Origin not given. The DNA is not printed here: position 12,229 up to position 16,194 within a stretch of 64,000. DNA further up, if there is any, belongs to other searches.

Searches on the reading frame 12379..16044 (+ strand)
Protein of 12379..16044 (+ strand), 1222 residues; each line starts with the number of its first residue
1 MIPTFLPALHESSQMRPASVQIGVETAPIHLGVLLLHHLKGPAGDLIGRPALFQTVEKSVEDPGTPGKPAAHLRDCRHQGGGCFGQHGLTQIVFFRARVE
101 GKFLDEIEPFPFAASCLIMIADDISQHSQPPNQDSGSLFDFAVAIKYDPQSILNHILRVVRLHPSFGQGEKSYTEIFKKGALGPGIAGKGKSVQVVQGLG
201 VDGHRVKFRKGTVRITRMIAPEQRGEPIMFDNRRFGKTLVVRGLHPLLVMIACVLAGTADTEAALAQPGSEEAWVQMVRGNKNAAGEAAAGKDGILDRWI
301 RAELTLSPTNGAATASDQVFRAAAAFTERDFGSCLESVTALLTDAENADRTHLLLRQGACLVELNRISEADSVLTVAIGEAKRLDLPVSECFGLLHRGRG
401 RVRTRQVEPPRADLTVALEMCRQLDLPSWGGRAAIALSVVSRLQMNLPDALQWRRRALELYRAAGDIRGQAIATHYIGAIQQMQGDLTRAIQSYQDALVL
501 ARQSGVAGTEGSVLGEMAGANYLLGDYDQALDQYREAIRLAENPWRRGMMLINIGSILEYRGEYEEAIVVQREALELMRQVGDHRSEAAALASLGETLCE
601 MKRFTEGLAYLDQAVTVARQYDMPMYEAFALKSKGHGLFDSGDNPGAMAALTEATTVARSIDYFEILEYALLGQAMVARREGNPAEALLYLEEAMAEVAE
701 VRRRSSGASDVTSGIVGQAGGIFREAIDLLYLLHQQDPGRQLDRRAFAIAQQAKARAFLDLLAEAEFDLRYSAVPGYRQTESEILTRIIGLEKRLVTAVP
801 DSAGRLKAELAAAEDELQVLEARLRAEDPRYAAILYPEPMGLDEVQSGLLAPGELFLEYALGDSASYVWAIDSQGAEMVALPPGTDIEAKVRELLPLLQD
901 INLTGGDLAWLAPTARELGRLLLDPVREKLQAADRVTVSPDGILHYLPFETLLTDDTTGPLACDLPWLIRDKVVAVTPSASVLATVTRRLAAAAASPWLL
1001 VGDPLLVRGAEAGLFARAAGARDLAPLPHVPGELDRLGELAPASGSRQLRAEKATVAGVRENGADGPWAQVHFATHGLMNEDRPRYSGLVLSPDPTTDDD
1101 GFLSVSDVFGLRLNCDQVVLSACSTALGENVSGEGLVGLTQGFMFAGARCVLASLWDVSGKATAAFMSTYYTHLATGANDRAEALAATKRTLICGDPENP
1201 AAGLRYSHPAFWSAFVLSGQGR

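Call 26: search_protein_families(library=ncbifam, proteins=[window:12379-16044:+], max_evalue=0.00001)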
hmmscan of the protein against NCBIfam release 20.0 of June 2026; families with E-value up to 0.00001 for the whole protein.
window:12379-16044:+ (1222 aa): 4 families
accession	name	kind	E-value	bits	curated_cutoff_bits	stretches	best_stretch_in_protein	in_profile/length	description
NF041717.1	HaaA_phane_TPR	equivalog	6.3e-19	67.6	1125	2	392-541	713-862/882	cyclophane-containing RiPP biosynthesis TPR protein HaaT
NF053520.1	HK_Porph_FimS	equivalog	4.2e-11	41.8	600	0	526-663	139-279/618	sensor histidine kinase FimS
NF053617.1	SARPRegAfsRStmc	equivalog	7.2e-11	40.8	1430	1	501-696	726-924/986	SARP-family global regulator AfsR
NF002725.1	PRK02603.1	equivalog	2.2e-10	40.8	143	1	525-614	49-139/173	photosystem I assembly protein Ycf3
